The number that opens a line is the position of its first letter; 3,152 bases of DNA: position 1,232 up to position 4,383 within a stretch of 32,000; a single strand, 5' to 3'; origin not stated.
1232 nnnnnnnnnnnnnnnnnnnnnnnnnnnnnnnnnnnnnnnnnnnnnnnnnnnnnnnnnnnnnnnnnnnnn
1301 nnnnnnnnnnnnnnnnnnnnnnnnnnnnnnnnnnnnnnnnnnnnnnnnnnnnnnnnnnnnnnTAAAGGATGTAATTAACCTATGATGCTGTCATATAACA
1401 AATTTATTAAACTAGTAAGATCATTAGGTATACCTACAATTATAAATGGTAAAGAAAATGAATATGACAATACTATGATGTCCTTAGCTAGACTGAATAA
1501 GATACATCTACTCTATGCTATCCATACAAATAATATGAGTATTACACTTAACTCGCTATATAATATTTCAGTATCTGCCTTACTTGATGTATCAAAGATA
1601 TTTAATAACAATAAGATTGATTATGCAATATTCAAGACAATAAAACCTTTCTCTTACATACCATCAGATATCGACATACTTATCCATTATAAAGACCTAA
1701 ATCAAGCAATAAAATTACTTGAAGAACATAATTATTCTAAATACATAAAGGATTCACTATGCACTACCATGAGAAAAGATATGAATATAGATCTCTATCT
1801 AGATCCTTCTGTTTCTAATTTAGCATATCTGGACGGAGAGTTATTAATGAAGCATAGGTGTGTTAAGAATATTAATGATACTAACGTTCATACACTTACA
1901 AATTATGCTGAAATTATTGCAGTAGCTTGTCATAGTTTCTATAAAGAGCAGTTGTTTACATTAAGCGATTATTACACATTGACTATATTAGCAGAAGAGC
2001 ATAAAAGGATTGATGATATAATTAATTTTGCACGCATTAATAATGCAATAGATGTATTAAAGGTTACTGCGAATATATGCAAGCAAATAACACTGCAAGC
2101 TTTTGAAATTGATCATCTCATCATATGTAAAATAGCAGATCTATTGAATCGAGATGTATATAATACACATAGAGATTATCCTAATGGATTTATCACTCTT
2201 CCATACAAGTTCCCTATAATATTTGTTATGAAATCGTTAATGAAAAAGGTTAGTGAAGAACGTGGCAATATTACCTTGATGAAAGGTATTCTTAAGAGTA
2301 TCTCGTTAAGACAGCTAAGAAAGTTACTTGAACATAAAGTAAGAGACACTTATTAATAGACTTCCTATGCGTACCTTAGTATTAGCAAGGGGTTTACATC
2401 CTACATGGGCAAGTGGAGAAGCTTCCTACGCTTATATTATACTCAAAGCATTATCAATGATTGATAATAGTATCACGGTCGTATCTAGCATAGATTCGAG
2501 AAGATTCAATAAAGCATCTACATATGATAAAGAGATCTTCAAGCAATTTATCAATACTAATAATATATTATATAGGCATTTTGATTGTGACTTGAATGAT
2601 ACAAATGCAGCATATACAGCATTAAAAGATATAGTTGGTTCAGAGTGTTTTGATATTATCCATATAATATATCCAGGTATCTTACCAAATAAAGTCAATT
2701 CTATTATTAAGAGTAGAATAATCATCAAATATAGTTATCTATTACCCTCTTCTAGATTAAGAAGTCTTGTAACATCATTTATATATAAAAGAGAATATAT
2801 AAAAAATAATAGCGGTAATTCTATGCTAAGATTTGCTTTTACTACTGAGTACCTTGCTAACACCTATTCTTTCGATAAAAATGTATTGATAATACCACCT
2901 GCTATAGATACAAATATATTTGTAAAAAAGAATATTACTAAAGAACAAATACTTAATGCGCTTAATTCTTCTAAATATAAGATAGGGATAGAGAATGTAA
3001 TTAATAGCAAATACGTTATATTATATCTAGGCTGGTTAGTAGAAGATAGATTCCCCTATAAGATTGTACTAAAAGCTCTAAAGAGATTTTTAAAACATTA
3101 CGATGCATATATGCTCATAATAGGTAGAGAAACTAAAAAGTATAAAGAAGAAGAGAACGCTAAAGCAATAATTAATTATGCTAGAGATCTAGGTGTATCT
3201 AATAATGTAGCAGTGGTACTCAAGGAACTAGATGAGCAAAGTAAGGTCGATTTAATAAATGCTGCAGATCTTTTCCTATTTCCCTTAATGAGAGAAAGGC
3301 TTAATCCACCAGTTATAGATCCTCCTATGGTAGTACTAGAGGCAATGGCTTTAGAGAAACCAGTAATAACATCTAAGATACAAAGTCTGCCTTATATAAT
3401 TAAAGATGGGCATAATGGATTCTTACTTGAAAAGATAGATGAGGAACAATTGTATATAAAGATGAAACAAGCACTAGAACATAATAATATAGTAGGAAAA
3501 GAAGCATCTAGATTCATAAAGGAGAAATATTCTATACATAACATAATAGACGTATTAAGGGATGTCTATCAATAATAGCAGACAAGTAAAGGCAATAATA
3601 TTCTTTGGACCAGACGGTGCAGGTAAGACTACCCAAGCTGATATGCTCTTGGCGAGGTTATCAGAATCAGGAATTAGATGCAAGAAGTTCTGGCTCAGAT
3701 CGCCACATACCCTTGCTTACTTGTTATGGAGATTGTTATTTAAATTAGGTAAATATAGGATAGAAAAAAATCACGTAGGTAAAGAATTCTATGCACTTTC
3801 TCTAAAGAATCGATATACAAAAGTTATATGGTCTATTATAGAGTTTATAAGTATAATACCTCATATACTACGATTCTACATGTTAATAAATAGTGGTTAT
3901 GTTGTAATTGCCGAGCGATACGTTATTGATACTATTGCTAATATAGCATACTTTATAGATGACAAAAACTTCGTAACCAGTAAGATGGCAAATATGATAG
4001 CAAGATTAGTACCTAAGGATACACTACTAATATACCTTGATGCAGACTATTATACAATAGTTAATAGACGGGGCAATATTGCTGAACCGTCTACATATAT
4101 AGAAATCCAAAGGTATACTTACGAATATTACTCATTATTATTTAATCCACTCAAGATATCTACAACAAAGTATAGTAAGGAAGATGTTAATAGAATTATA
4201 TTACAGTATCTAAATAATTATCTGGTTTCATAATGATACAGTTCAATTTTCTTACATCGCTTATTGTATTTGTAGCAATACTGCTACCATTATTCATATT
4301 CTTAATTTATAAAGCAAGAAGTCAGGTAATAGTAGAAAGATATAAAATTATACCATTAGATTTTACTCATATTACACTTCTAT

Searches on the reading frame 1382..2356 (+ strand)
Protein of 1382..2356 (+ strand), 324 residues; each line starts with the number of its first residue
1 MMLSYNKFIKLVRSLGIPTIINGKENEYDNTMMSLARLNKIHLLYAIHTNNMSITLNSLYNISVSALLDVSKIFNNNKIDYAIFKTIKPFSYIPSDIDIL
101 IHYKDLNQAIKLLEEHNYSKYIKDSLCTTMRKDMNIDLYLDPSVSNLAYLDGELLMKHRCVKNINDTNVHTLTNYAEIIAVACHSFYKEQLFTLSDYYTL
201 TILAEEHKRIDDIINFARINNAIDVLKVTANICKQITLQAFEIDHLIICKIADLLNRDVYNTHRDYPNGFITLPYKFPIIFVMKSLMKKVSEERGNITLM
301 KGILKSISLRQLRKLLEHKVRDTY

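Call 7: search_protein_families(library=pfam, proteins=[window:1382-2356:+], max_evalue=0.01)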
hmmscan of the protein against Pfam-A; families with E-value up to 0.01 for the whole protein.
window:1382-2356:+ (324 aa): 1 family
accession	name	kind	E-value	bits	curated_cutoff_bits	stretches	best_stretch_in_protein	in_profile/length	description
PF14907.12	NTP_transf_5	-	4.2e-07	30.2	31.2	1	95-228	95-236/249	Uncharacterised nucleotidyltransferase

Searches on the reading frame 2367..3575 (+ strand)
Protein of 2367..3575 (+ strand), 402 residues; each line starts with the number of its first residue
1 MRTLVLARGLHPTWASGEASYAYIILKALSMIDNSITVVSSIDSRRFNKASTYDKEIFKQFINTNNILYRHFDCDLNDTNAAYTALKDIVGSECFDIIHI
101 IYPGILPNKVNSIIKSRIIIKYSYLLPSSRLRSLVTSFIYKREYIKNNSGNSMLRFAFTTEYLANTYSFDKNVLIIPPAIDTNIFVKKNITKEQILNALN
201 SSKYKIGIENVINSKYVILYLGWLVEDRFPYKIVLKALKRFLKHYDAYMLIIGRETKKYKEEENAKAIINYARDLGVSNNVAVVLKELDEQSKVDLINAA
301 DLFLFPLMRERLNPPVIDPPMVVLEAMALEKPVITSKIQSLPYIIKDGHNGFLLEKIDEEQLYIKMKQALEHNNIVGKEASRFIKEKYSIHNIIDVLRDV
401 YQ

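Call 7: search_protein_families(library=pfam, proteins=[window:2367-3575:+], max_evalue=0.01)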
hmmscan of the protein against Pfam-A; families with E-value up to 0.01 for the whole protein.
window:2367-3575:+ (402 aa): 2 families
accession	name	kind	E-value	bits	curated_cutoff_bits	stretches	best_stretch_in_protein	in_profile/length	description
PF00534.26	Glycos_transf_1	-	5.3e-21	75.4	26.4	1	213-387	13-169/172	Glycosyl transferases group 1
PF13692.12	Glyco_trans_1_4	-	2.3e-19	70.5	27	1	216-371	2-141/142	Glycosyl transferases group 1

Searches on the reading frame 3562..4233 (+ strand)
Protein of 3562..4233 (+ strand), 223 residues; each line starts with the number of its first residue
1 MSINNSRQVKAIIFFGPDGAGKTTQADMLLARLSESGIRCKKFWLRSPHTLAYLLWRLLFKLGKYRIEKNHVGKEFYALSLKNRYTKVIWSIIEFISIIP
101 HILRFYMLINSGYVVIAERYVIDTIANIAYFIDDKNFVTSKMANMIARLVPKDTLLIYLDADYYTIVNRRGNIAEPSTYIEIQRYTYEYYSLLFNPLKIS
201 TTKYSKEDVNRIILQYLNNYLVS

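Call 7: search_protein_families(library=pfam, proteins=[window:3562-4233:+], max_evalue=0.01)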
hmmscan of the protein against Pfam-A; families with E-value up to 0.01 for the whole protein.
window:3562-4233:+ (223 aa): 3 families
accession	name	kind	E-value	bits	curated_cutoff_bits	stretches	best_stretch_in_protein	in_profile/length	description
PF02223.23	Thymidylate_kin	-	3.6e-07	30.5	27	1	16-39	3-26/185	Thymidylate kinase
PF13401.12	AAA_22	-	0.00011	22.9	27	1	10-66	6-62/130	AAA domain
PF20720.3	nSTAND3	-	0.00032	20.9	27.2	1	9-50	17-56/155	Novel STAND NTPase 3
